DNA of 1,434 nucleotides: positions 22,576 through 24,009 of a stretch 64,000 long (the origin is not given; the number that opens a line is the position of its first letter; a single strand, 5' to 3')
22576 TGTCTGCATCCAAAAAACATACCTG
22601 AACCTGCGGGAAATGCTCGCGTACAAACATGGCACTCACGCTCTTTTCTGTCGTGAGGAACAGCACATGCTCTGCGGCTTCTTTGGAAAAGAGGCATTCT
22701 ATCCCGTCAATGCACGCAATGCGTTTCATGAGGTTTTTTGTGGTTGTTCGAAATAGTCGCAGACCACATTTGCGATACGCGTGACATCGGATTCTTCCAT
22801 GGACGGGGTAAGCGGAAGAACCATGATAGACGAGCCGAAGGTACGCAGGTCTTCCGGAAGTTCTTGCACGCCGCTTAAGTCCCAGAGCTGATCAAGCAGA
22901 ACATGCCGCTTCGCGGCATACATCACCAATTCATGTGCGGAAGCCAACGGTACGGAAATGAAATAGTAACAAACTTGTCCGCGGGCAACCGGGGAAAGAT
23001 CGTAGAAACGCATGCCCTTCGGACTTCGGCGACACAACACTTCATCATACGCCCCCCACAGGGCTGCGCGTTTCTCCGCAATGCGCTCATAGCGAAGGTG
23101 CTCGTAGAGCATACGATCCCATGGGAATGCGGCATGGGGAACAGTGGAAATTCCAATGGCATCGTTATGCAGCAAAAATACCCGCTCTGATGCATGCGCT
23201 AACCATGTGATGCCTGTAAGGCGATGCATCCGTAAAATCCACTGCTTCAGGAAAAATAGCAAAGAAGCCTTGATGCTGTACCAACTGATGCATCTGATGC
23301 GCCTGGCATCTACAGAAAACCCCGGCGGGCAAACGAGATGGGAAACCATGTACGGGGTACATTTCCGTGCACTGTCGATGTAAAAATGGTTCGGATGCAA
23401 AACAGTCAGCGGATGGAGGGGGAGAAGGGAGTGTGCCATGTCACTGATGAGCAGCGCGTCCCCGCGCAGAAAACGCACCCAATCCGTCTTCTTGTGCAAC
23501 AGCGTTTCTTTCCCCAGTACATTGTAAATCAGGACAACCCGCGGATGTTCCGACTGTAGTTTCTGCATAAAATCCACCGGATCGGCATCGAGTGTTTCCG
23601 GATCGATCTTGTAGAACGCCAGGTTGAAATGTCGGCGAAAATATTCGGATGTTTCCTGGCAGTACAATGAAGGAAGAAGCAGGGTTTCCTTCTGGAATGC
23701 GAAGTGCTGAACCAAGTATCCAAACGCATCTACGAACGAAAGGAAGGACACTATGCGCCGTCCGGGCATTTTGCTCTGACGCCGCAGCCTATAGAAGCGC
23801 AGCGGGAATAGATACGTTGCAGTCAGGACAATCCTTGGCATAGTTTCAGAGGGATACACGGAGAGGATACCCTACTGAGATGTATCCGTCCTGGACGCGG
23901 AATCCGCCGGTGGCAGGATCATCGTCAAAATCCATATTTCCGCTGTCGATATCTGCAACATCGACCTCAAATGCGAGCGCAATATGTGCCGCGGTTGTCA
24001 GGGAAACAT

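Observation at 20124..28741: Translationally coupled six-gene operon rich in ATP-grasp ligases: ribosome-independent peptide/amide biosynthesis of unknown product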

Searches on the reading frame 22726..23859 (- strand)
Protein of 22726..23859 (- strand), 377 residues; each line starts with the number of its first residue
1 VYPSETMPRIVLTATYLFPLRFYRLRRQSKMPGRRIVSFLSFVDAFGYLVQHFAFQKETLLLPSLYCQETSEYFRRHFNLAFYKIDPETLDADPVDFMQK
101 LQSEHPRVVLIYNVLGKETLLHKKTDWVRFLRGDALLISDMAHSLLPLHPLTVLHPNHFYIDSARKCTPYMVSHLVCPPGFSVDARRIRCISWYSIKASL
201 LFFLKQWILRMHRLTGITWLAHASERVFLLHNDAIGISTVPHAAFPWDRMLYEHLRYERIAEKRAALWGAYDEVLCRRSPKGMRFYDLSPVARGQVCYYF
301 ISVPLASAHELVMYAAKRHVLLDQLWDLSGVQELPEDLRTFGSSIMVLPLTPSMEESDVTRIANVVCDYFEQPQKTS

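Call 4: search_protein_families(library=pfam, proteins=[window:22726-23859:-], max_evalue=0.01)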
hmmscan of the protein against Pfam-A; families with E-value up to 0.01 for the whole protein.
window:22726-23859:- (377 aa): 0 families

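Call 5: search_protein_families(library=ncbifam, proteins=[window:22726-23859:-], max_evalue=0.01)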
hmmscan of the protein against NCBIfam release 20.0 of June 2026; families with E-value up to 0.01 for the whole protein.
window:22726-23859:- (377 aa): 0 families

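Call 20: search_solved_structures(query=A2, max_evalue=1, show_alignments=2)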
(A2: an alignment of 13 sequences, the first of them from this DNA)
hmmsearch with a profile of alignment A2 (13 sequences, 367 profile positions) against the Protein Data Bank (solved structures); distinct sequences matched with E-value up to 1: 14.
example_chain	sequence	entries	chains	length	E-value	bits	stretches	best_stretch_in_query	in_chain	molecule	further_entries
7n63_A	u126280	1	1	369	3.3e-05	26.2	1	253-365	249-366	Putative aminotransferase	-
3uwc_A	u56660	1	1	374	0.00049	22.4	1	248-364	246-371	Nucleotide-sugar aminotransferase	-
9bgp_A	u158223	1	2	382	0.00061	22.1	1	249-363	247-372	aminotransferase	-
9bgr_A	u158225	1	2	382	0.00061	22.1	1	249-363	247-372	aminotransferase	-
8vr5_A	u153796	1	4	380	0.00075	21.8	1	251-363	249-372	DegT/DnrJ/EryC1/StrS aminotransferase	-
7b0d_A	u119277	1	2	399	0.0009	21.5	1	249-363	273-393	Glutamine--scyllo-inositol transaminase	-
8vr3_A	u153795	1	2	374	0.0015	20.8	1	251-361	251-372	DegT/DnrJ/EryC1/StrS aminotransferase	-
5u1z_A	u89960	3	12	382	0.0034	19.6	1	254-358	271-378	Putative aminotransferase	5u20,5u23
5u21_A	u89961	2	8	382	0.0034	19.6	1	254-358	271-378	Putative aminotransferase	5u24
6ewj_A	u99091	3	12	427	0.036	16.3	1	250-362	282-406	Putative capsular polysaccharide biosynthesis protein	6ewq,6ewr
6blg_A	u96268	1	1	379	0.038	16.2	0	241-317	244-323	dTDP-4-amino-4,6-dideoxygalactose transaminase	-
6oux_A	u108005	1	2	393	0.081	15.1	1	38-131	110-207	Threonine phosphate decarboxylase-like enzyme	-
8e77_A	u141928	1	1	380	0.66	12.1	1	254-355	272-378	DegT/DnrJ/EryC1/StrS aminotransferase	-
8e75_A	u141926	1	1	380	0.66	12.1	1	254-355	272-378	DegT/DnrJ/EryC1/StrS aminotransferase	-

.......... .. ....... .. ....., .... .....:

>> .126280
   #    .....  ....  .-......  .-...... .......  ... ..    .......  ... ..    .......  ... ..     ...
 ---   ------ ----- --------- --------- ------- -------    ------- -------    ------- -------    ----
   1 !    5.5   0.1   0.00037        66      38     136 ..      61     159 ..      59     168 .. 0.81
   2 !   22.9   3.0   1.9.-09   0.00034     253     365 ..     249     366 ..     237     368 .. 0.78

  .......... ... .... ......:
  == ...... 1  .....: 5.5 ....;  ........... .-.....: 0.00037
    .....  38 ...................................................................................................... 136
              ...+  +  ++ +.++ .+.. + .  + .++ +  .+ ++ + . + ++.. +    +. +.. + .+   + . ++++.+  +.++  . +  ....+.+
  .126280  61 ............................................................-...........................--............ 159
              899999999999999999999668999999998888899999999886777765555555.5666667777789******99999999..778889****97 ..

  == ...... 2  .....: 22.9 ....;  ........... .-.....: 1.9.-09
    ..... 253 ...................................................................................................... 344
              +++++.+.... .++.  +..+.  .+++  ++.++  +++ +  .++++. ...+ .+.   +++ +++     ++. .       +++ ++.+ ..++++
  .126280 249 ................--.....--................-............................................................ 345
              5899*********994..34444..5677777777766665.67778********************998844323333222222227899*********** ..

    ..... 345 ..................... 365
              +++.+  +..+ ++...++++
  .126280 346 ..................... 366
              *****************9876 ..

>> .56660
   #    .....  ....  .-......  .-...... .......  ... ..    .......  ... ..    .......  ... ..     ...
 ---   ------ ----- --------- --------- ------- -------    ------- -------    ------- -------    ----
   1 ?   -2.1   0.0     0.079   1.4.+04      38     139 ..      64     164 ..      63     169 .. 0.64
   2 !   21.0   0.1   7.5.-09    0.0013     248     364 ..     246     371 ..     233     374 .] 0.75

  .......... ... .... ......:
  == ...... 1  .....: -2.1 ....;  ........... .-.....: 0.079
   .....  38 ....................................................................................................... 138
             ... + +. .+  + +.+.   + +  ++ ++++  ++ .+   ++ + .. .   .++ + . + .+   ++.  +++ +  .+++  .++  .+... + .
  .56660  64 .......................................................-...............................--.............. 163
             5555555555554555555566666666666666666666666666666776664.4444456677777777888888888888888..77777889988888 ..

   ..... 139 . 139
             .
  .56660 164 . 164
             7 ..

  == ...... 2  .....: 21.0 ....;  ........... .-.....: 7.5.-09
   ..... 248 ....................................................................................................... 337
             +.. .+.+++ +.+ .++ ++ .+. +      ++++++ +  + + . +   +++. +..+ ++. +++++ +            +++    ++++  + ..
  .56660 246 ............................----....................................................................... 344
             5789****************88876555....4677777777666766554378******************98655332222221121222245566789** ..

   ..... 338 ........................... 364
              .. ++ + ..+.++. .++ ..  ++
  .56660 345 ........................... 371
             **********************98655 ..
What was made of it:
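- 22726..23841 (-): g4: 371-aa divergent DegT/DnrJ/EryC1-like fold-type-I PLP enzyme, probably an aminotransferase. An alternative GTG start lies at 23859. The family profile hits sugar aminotransferases in the PDB (7n63, 3.3e-05) (call 20).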

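Call 23: find_homologous_proteins(query=window:22726-23841:-)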
Query window:22726-23841:- (371 aa): 5 proteins with E <= 0.001 among 1413 candidates.
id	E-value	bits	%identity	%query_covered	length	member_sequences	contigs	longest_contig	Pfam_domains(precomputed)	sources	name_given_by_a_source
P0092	5.5e-232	787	91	100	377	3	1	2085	-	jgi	-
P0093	2.0e-84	302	40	98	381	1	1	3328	-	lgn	-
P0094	2.4e-74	269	38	91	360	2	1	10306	-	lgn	-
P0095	7.4e-73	264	37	91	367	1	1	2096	-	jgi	jgi:hypothetical protein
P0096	3.3e-71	258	36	91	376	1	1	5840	-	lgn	-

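Call 39: search_protein_families(library=pfam, proteins=[window:22726-23841:-], max_evalue=10)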
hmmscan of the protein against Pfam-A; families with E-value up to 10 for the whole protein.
window:22726-23841:- (371 aa): 0 families
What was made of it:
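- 22726..23841 (-): No Pfam or NCBIfam hit for the single sequence (calls 4, 5, 39).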

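Call 42: find_homologous_proteins(query=A2, max_evalue=0.00001)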
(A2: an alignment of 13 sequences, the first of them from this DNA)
Query A2 (13 sequences) (371 aa, profile of the alignment): 44 proteins with E <= 0.00001 among 4295 candidates.
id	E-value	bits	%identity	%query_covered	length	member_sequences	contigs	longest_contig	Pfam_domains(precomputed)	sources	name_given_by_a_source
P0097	1.2e-135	470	25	89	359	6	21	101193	PF01041.24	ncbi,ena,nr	ncbi:MAG: hypothetical protein UV19_C0003G0022 [Parcubacteria group bacterium GW2011_GWA2_42_28]|nr:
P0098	1.7e-132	460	29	89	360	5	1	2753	-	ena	-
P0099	3.0e-129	449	28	95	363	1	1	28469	-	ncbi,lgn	ncbi:MAG: hypothetical protein ACM3KM_01845 [Acidobacteriaceae bacterium]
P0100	4.8e-126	439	28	89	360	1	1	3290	-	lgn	-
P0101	9.1e-125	435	27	89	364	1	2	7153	-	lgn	-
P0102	2.4e-124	433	25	90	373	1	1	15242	-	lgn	-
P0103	3.2e-121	423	24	96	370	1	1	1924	-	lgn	-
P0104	9.1e-119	415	28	96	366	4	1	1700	-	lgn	-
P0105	2.9e-118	413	26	90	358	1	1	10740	-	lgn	-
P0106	1.3e-117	411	29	95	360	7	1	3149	-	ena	-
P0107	2.6e-116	407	24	90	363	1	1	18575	-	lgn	-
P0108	1.0e-115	405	26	95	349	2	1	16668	-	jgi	jgi:hypothetical protein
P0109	1.1e-115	405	27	97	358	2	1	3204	-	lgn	-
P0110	1.4e-115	404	28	91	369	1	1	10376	-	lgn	-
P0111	3.0e-115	403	28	94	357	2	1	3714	-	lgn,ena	-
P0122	2.0e-16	78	30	25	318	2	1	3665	PF01041.24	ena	-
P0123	6.6e-15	73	24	87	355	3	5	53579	PF01041.24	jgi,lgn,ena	-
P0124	1.4e-14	72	24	83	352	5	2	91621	PF01041.24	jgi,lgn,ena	-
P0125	4.3e-14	70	21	86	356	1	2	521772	PF01041.24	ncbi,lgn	-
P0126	5.7e-14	70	31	28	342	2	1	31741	PF01041.24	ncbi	-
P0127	3.3e-13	67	28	34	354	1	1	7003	PF01041.24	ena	-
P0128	1.7e-11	62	32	25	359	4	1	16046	PF01041.24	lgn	-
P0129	2.1e-11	62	31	24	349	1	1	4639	PF01041.24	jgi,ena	-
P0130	7.5e-11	60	31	32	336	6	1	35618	PF01041.24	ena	-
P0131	3.7e-10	57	36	24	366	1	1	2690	PF01041.24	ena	-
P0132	7.9e-10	56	32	28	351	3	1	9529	PF01041.24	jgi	-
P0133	1.9e-9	55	30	24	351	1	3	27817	PF01041.24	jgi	jgi:perosamine synthetase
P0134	9.5e-9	53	28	24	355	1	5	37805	PF01041.24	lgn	-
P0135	6.1e-7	47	-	-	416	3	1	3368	PF00155.28,PF00266.26,PF01053.27,PF01041.24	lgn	-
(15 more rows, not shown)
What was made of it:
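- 22726..23841 (-): It also reaches PF01041 proteins at 1e-15 to 1e-9 in the 5.8-billion-protein database (call 42).
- On DegT/DnrJ/EryC1 aminotransferases (superfamily level): g4: Profile hits to DegT-type chains in the PDB (call 20) and to PF01041 proteins at 1e-15 to 1e-9 (call 42).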

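Call 53: predict_structure(alignment_id=A4)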
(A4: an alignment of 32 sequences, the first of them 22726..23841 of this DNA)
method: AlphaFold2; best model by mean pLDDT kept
length: 371 residues; sequences in the alignment: 32
mean_pLDDT: 90.2   pTM: 0.89
mean pLDDT of the five models: 90.2, 89.0, 88.1, 87.6, 87.3
residues with pLDDT >= 90: 254; 70-90: 101; 50-70: 14; < 50: 2
segments of 3 or more residues with pLDDT < 50: none
pLDDT, mean of each block of 10 residues (from residue 1): 55 86 79 95 95 95 90 95 94 97 92 89 95 92 89 93 92 94 94 92 86 86 88 93 92 94 96 92 91 94 92 88 86 92 92 96 81 42
secondary structure, 60 per line:
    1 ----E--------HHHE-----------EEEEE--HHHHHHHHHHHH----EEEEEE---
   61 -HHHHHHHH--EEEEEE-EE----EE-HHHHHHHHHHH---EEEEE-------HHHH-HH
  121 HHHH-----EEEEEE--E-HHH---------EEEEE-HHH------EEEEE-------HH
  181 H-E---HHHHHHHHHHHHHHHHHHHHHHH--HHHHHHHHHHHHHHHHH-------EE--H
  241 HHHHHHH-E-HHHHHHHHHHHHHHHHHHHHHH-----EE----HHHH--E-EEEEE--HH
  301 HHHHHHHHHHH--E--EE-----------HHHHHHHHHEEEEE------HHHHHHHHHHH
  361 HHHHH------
elements in order: E29-33 H36-47 E52-57 H62-69 E72-77 H88-98 E102-106 H114-117 H119-124 E130-135 E152-156 E167-171 H187-209 H212-228 H240-247 H251-272 H284-287 E292-296 H299-311 H330-338 E339-343 H350-365
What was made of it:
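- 22726..23841 (-): AF2 pLDDT 90.2 (call 53).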

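Call 65: fold_search(model_id=the predicted structure, library=pdb)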
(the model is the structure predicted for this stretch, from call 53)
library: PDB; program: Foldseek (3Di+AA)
matches with E <= 10: 1701; with E <= 0.001: 1140
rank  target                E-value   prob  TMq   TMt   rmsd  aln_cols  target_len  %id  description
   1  4lc3_A                2.0e-13  1.00  0.63  0.62   9.6       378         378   15  X-ray crystal structure of a putative UDP-4-amino-4-deoxy-l-arabinose--oxoglutarate aminotransferase from Burkholderia (released 2013-08-21)
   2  4piw_B                3.1e-12  1.00  0.58  0.60  10.1       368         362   12  Crystal structure of sugar aminotransferase WecE from Escherichia coli K-12 (released 2014-07-16)
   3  4piw_A                4.7e-12  1.00  0.61  0.62   9.9       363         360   13  Crystal structure of sugar aminotransferase WecE from Escherichia coli K-12 (released 2014-07-16)
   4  2oga_B                5.9e-12  1.00  0.62  0.62   9.7       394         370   12  X-ray crystal structure of S. venezuelae DesV in complex with ketimine intermediate (released 2007-05-15)
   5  4zah_E                8.0e-12  1.00  0.62  0.63  10.8       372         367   12  Crystal structure of sugar aminotransferase WecE with External Aldimine VII from Escherichia coli K-12 (released 2015-04-29)
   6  4zah_D                9.0e-12  1.00  0.61  0.61   8.8       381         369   12  Crystal structure of sugar aminotransferase WecE with External Aldimine VII from Escherichia coli K-12 (released 2015-04-29)
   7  2oga_A                1.1e-11  1.00  0.60  0.60   9.4       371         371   13  X-ray crystal structure of S. venezuelae DesV in complex with ketimine intermediate (released 2007-05-15)
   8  4qgr_A                1.2e-11  1.00  0.59  0.59   9.8       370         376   14  Crystal structure of a DegT DnrJ EryC1 StrS aminotransferase from Brucella abortus (released 2014-06-18)
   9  2po3_B                1.2e-11  1.00  0.58  0.55   8.1       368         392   16  Crystal Structure Analysis of DesI in the presence of its TDP-sugar product (released 2007-08-14)
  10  2egy_B                1.8e-11  1.00  0.55  0.52   7.8       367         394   15  Crystal structure of LysN, alpha-aminoadipate aminotransferase (substrate free form), from Thermus thermophilus HB27 (released 2008-03-04)
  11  4zah_A                1.9e-11  1.00  0.62  0.62   9.2       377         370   11  Crystal structure of sugar aminotransferase WecE with External Aldimine VII from Escherichia coli K-12 (released 2015-04-29)
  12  7b0m                  1.9e-11  1.00  0.65  0.65  10.4       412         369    9  Sugar transaminase from a metagenome collected from troll oil field production water (released 2021-12-01)
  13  6ewj_D                1.9e-11  1.00  0.59  0.55  10.6       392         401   12  Putative sugar aminotransferase Spr1654 from Streptococcus pneumoniae, apo-form (released 2018-05-02)
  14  4k2b_B                2.1e-11  1.00  0.62  0.54   7.7       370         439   14  Crystal structure of ntda from bacillus subtilis in complex with the internal aldimine (released 2013-10-16)
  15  4k2b_A                2.1e-11  1.00  0.59  0.51   9.6       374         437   14  Crystal structure of ntda from bacillus subtilis in complex with the internal aldimine (released 2013-10-16)
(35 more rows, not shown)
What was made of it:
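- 22726..23841 (-): Foldseek finds ArnB-like 4lc3 (2e-13), WecE, DesV and DesI at TM ~0.6 (call 65).
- On DegT/DnrJ/EryC1 aminotransferases (superfamily level): g4: Foldseek 4lc3 at 2e-13, plus WecE, DesV, DesI and ArnB (call 65).
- g4's closest folds are nucleotide-sugar aminotransferases (call 65).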

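Call 72: search_protein_families(library=padloc, proteins=[window:22726-23841:-], max_evalue=0.01)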
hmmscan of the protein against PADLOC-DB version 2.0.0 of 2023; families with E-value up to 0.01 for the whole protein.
window:22726-23841:- (371 aa): 0 families
